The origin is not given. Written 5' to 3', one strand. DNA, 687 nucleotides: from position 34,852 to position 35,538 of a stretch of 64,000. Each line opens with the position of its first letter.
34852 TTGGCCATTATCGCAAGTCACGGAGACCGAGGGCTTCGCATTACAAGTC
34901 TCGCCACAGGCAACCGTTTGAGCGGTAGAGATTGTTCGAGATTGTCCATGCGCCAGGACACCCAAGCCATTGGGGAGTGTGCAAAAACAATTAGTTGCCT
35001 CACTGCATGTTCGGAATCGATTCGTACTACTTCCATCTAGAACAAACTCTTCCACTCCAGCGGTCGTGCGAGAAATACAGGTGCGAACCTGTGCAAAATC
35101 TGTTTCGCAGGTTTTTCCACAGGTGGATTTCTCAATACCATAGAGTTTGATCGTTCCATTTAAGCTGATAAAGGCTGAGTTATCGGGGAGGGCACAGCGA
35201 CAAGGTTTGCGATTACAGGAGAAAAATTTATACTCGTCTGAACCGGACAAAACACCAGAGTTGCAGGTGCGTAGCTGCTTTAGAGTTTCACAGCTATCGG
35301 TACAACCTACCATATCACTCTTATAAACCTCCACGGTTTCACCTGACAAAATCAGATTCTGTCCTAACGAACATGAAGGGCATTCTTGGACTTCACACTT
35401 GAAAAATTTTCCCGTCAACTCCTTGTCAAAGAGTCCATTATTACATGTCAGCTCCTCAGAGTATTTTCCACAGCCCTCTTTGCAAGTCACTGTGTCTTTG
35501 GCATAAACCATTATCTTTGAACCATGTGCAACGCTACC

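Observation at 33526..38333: Two tandem, translationally coupled lipoproteins built from about 20 copies of an unassigned six-cysteine module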

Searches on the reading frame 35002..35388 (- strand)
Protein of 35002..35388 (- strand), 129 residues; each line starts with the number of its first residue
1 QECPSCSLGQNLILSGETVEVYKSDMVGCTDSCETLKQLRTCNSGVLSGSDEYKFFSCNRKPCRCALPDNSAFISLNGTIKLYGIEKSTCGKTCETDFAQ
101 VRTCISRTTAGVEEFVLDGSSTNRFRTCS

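Call 28: search_solved_structures(query=A1, max_evalue=10, show_alignments=2)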
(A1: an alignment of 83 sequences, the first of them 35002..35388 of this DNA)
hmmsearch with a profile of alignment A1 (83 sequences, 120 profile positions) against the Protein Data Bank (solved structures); distinct sequences matched with E-value up to 10: 1.
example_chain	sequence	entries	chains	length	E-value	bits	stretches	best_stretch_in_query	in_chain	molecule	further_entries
2qfh_A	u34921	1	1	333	0.45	14.1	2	55-119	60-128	Complement factor H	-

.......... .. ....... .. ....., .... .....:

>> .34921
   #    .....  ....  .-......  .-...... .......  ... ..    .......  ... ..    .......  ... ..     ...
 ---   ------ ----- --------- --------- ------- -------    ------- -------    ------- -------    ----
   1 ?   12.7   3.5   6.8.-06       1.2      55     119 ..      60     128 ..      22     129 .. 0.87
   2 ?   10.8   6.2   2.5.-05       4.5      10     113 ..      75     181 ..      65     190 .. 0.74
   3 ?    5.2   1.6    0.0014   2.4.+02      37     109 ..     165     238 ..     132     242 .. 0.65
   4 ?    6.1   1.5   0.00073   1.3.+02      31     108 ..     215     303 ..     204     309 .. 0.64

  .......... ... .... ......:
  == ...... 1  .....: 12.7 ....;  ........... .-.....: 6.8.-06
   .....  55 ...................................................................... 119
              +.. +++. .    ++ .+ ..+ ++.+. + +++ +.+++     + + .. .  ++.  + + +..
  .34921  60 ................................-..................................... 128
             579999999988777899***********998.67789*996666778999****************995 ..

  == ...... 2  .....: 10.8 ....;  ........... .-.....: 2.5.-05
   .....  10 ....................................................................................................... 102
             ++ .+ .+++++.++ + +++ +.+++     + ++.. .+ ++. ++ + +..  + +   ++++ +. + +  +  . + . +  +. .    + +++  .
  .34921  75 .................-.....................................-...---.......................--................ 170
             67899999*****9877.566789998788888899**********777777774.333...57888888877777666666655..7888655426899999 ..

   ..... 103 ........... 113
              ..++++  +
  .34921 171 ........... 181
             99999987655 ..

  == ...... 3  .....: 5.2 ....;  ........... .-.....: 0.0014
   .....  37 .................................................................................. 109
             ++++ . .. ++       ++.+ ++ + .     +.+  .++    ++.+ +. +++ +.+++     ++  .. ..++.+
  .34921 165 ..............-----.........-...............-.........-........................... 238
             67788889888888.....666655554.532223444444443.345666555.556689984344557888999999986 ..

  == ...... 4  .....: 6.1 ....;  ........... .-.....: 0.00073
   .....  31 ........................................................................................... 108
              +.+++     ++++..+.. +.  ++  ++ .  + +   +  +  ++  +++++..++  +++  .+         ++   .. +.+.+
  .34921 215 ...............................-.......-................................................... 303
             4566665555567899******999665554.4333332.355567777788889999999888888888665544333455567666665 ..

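Call 31: predict_structure(alignment_id=A1)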
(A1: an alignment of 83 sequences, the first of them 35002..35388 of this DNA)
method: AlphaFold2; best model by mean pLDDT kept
length: 129 residues; sequences in the alignment: 83
mean_pLDDT: 96.5   pTM: 0.73
mean pLDDT of the five models: 96.5, 96.3, 96.2, 96.1, 95.9
residues with pLDDT >= 90: 124; 70-90: 5; 50-70: 0; < 50: 0
segments of 3 or more residues with pLDDT < 50: none
pLDDT, mean of each block of 10 residues (from residue 1): 94 98 95 97 98 97 95 97 98 98 96 94 97
secondary structure, 60 per line:
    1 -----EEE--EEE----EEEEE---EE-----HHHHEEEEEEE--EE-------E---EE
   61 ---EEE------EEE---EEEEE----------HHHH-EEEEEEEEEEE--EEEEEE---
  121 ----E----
elements in order: E6-8 E11-13 E18-22 H33-36 E37-43 E64-66 E73-75 E79-83 H94-97 E99-109 E112-117

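Call 33: fold_search(model_id=the predicted structure, library=pdb)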
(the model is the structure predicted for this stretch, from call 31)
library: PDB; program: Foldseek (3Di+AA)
matches with E <= 10: 127; with E <= 0.001: 0
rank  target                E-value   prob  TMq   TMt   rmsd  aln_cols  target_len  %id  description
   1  3ejh_A                1.5e-01  0.51  0.24  0.34  10.2       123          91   10  Crystal Structure of the Fibronectin 8-9FnI Domain Pair in Complex with a Type-I Collagen Peptide (released 2009-02-03)
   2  3gxe_B                1.6e-01  0.51  0.25  0.35  10.5       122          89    9  Complex of a Low Affinity Collagen Site with the Fibronectin 8-9FnI Domain Pair (released 2010-04-07)
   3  3ejh_B                3.7e-01  0.41  0.24  0.35  10.3       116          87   11  Crystal Structure of the Fibronectin 8-9FnI Domain Pair in Complex with a Type-I Collagen Peptide (released 2009-02-03)
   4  8ro0_C                1.6e+00  0.09  0.18  0.04  10.2        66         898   12  Structure of the C. elegans Intron Lariat Spliceosome primed for disassembly (ILS') (released 2024-08-07)
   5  6j9b_A                2.1e+00  0.10  0.20  0.23   8.3        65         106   14  Arabidopsis FUS3-DNA complex (released 2019-05-29)
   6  9oz8_B                2.2e+00  0.08  0.24  0.06   9.5       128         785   12  Cryo-EM structure of chicken NEL dimer bound with one human NICOL. (released 2026-02-25)
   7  4b0e_B                2.5e+00  0.14  0.20  0.24   7.4        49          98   16  Crystal structure of the Caf1A usher protein N-terminal domain from Yersinia pestis (released 2012-09-26)
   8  4niw                  2.7e+00  0.01  0.14  0.09  21.7       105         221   13  Crystal structure of trypsiligase (K60E/N143H/Y151H/D189K trypsin) orthorhombic form (released 2014-02-19)
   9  8qcf_H                2.8e+00  0.02  0.18  0.13  13.8       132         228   12  yeast cytoplasmic exosome-Ski2 complex degrading a RNA substrate (released 2024-01-10)
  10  4b0e_A                3.0e+00  0.10  0.16  0.21   7.8        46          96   13  Crystal structure of the Caf1A usher protein N-terminal domain from Yersinia pestis (released 2012-09-26)
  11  2p7j_A                3.0e+00  0.02  0.14  0.09  23.0       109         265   10  Crystal structure of the domain of putative sensory box/GGDEF family protein from Vibrio parahaemolyticus (released 2007-05-01)
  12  4buj_C                3.6e+00  0.03  0.18  0.07  20.2       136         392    5  Crystal structure of the S. cerevisiae Ski2-3-8 complex (released 2013-08-28)
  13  8q5r_B                3.8e+00  0.21  0.22  0.17   6.0        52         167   12  HpARI bound to mouse IL-33 (released 2024-05-08)
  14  3woe_B                3.8e+00  0.06  0.17  0.21   9.1        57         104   14  Crystal structure of P23-45 gp39 (6-109) bound to Thermus thermophilus RNA polymerase beta-flap domain (released 2014-03-12)
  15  4d47_A                3.8e+00  0.02  0.13  0.06  15.6        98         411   11  X-ray structure of the levansucrase from Erwinia amylovora (released 2015-08-05)
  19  3n95_B                4.3e+00  0.11  0.22  0.07   5.4        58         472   17  Crystal structure of human CRFR2 alpha extracellular domain in complex with Urocortin 2 (released 2010-10-20)
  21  3n95_A                4.6e+00  0.11  0.24  0.08   5.1        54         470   18  Crystal structure of human CRFR2 alpha extracellular domain in complex with Urocortin 2 (released 2010-10-20)
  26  1qub_A                5.5e+00  0.14  0.24  0.11   4.5        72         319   14  CRYSTAL STRUCTURE OF THE GLYCOSYLATED FIVE-DOMAIN HUMAN BETA2-GLYCOPROTEIN I PURIFIED FROM BLOOD PLASMA (released 1999-10-08)
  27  7jik_A                5.5e+00  0.12  0.21  0.10   5.0        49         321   18  Human recombinant Beta-2-Glycoprotein 1 (released 2021-07-28)
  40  3n95_C                6.5e+00  0.09  0.24  0.08   5.1        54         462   18  Crystal structure of human CRFR2 alpha extracellular domain in complex with Urocortin 2 (released 2010-10-20)
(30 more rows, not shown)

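Call 54: fold_search(model_id=the predicted structure, library=viral)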
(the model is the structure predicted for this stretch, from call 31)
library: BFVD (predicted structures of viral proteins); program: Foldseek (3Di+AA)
matches with E <= 10: 252; with E <= 0.001: 0
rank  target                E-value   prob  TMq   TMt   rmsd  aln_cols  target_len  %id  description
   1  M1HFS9                4.1e-01  0.12  0.23  0.11  16.8       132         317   11  (no name in the UniProt tables at hand)
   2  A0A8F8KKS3            1.2e+00  0.12  0.18  0.11   5.9        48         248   19  Uncharacterized protein [Clandestinovirus]
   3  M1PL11                1.4e+00  0.16  0.20  0.11   9.7        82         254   11  (no name in the UniProt tables at hand)
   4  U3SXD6                1.5e+00  0.04  0.21  0.06  19.5       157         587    6  (no name in the UniProt tables at hand)
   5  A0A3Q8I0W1            2.0e+00  0.09  0.19  0.10   8.8        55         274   13  (no name in the UniProt tables at hand)
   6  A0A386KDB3            2.0e+00  0.06  0.16  0.20  11.3        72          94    7  Uncharacterized protein [Acinetobacter phage vB_AbaP_B09_Aci08]
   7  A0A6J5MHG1            2.2e+00  0.01  0.12  0.14  18.5        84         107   18  Uncharacterized protein [uncultured Caudovirales phage]
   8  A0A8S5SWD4            2.5e+00  0.12  0.20  0.21   5.3        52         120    8  Uncharacterized protein (Fragment) [virus sp. ctoC338]
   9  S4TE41                2.5e+00  0.07  0.14  0.10   9.1        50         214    8  Uncharacterized protein [uncultured marine virus]
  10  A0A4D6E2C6            2.5e+00  0.04  0.14  0.21  10.4        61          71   13  Uncharacterized protein [Gordonia phage GodonK]
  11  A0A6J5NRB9            2.5e+00  0.01  0.13  0.08  15.5        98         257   15  Uncharacterized protein [uncultured Caudovirales phage]
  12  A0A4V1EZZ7            2.6e+00  0.20  0.26  0.43   6.7        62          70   13  Uncharacterized protein [Rheinheimera phage vB_RspM_Barba19A]
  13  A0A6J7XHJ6            2.6e+00  0.08  0.16  0.06   9.1        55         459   13  Pectate lyase superfamily protein [uncultured Caudovirales phage]
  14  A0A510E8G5            2.6e+00  0.05  0.14  0.19   7.9        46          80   11  (no name in the UniProt tables at hand)
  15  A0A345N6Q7            2.8e+00  0.06  0.14  0.12   8.8        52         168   13  (no name in the UniProt tables at hand)
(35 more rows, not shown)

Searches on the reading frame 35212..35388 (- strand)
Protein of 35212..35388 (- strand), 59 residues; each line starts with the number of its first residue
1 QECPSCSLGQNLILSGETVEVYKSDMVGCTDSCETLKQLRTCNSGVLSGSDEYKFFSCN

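Call 37: search_protein_families(library=pfam, alignment_id=A2, max_evalue=10)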
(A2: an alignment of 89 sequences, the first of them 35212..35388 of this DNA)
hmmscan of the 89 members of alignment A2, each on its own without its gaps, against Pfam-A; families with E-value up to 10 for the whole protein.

A. member 1, window:35212-35388:- (59 aa): 0 families

B. families by the number of members that match (of 89 scanned): 26 families (the first 25 are shown)
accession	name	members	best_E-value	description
PF09014.16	Sushi_2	2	0.049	Beta-2-glycoprotein-1 fifth domain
PF09065.15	Haemadin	2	0.065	Haemadin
PF07383.17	DUF1496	1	2.6e-05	Protein of unknown function (DUF1496)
PF25028.1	FnI_RECK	1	0.00081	RECK, fibronectin type I module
PF12115.13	Salp15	1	0.002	Salivary protein of 15kDa inhibits CD4+ T cell activation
PF13507.12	GATase_5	1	0.0023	CobB/CobQ-like glutamine amidotransferase domain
PF24584.1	Ig_CYK3_C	1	0.0024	CYK3 C-terminal Ig-like domain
PF15470.12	DUF4637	1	0.0027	C17orf50 C-terminal zinc-binding domain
PF15034.11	KRTAP7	1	0.032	KRTAP type 7 family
PF25751.1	Methanobactin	1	0.033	Methanobactin copper-binding peptide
PF07327.16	Neuroparsin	1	0.035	Neuroparsin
PF12192.13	CBP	1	0.036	Fungal calcium binding protein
PF24593.1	DUF7617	1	0.047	Domain of unknown function (DUF7617)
PF06420.17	Mgm101p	1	0.048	Mitochondrial genome maintenance MGM101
PF00084.26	Sushi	1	0.05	Sushi repeat (SCR repeat)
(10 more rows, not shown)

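Call 41: search_protein_representatives(alignment_id=A2)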
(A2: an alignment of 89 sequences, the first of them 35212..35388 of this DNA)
Query: 89 sequences, 59 profile positions. Proteins with E-value up to 0.001 (for the whole library): 3932; up to 1e-10: 2467; up to 1e-30: 922. The best 150 are listed.
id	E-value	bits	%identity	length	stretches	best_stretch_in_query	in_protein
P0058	0.0e+00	1161.0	-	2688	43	13-59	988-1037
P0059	1.4e-272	896.4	-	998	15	2-58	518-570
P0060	5.2e-216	715.2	-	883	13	2-59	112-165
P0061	1.2e-200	666.0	-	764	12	2-59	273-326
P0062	1.1e-198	659.8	-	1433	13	1-59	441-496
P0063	7.8e-194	644.2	-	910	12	2-59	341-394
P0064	3.3e-188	626.2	-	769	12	2-58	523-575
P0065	1.5e-180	601.7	-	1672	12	2-59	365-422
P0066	5.7e-180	599.8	-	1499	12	2-59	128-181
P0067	1.3e-178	595.4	-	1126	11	2-59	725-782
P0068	5.8e-168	561.4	-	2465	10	2-59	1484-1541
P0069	2.1e-167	559.6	-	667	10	1-58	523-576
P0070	1.5e-166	556.8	-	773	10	3-59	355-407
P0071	1.8e-166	556.6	-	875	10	1-58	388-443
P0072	9.1e-163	544.7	-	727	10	2-59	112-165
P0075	7.2e-156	522.6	-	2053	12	2-59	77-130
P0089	7.1e-134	452.2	-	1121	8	3-58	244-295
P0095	2.3e-130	441.0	-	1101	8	2-59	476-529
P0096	2.6e-129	437.6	-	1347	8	2-59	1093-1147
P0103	8.3e-125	423.2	-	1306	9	2-59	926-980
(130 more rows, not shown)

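Call 42: search_protein_families(library=pfam, proteins=[P0062, P0065, P0066, P0096, P0103, P0089, P0095], max_evalue=0.001)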
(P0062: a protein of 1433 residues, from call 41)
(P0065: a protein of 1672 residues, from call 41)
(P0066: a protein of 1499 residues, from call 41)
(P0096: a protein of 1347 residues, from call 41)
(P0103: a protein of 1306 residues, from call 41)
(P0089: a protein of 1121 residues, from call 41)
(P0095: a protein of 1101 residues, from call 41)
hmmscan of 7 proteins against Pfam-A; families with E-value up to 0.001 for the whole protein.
P0062 (1433 aa): 1 family
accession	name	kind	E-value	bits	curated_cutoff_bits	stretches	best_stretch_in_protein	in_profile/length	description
PF22349.1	Fervidolysin_SD2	-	1.2e-05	25.8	26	0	621-694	18-91/113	Fervidolysin, second beta-sandwich domain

P0065 (1672 aa): 2 families
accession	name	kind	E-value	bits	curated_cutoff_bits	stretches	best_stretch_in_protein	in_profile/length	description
PF13946.11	DUF4214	-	4.6e-11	43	23.2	1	1568-1630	5-71/72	Domain of unknown function (DUF4214)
PF01471.23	PG_binding_1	-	2.3e-09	37.7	23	1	10-56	2-47/57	Putative peptidoglycan binding domain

P0066 (1499 aa): 5 families
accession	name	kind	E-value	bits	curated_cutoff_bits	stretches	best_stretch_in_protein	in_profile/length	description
PF02012.26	BNR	-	5.7e-15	53.3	27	0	1386-1396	1-11/12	BNR/Asp-box repeat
PF15902.12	Sortilin-Vps10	-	3.6e-13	49.6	33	0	1384-1440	2-60/446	Sortilin, neurotensin receptor 3,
PF13088.12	BNR_2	-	7.6e-08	32.5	31.4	0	750-916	71-249/277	BNR repeat-like domain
PF14870.12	PSII_BNR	-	7.4e-06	25.8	27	1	1367-1465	66-165/303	Photosynthesis system II assembly factor YCF48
PF24316.1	Tli3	-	4.1e-05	24.4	27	0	809-842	79-111/129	T6SS Tli3 immunity protein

P0096 (1347 aa): 0 families

P0103 (1306 aa): 1 family
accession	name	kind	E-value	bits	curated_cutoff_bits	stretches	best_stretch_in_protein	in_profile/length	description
PF17963.7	Big_9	-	0.00012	23.3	23.6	1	391-475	1-79/89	Bacterial Ig domain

P0089 (1121 aa): 0 families

P0095 (1101 aa): 1 family
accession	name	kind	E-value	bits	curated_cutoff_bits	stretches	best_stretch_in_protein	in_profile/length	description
PF01471.23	PG_binding_1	-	2.2e-10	41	23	1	74-121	1-47/57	Putative peptidoglycan binding domain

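Call 78: list_cluster_members(proteins=[P0058, P0059, P0060, P0061, P0062, P0063, P0065, P0066, P0068, P0075])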
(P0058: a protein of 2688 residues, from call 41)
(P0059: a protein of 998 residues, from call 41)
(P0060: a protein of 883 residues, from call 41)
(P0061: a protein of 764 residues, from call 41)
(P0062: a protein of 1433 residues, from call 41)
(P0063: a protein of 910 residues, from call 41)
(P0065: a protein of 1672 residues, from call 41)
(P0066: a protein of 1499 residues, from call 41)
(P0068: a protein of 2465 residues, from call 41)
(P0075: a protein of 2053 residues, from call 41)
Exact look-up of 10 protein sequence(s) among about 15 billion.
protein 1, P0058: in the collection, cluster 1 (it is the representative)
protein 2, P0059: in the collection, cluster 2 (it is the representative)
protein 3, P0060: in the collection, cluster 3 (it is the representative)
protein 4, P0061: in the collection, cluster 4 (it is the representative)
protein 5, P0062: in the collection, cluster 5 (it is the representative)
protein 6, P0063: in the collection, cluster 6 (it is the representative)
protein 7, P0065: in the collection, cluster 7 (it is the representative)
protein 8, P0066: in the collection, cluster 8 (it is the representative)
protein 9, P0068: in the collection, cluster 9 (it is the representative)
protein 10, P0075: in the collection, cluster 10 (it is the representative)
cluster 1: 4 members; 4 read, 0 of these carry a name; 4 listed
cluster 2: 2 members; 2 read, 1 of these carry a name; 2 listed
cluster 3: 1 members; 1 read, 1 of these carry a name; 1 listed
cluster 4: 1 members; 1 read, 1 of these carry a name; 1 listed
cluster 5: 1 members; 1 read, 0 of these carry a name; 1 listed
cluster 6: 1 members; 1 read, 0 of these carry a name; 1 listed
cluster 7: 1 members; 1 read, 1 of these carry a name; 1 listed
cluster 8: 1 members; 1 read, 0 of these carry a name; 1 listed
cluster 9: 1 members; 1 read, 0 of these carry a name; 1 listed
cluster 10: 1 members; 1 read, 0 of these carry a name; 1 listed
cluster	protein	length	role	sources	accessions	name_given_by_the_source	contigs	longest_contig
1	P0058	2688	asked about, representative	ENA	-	-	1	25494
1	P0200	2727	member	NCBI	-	-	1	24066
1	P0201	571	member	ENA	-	-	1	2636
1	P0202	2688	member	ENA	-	-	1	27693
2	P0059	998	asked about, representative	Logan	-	-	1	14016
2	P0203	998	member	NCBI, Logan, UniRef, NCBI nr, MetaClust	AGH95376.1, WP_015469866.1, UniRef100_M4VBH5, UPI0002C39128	hypothetical protein [Pseudobdellovibrio exovorus] | Uncharacterized protein n=1 Tax=Pseudobdellovibrio exovorus JSS TaxID=1184267 ... | status=active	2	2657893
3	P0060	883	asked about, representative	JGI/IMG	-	hypothetical protein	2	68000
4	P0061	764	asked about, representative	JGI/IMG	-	hypothetical protein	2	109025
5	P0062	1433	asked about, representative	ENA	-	-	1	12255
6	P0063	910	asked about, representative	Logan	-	-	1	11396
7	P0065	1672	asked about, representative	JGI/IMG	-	peptidoglycan hydrolase-like protein with peptidoglycan-binding domain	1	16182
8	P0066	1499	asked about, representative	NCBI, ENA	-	-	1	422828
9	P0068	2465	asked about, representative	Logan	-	-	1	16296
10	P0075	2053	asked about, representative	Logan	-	-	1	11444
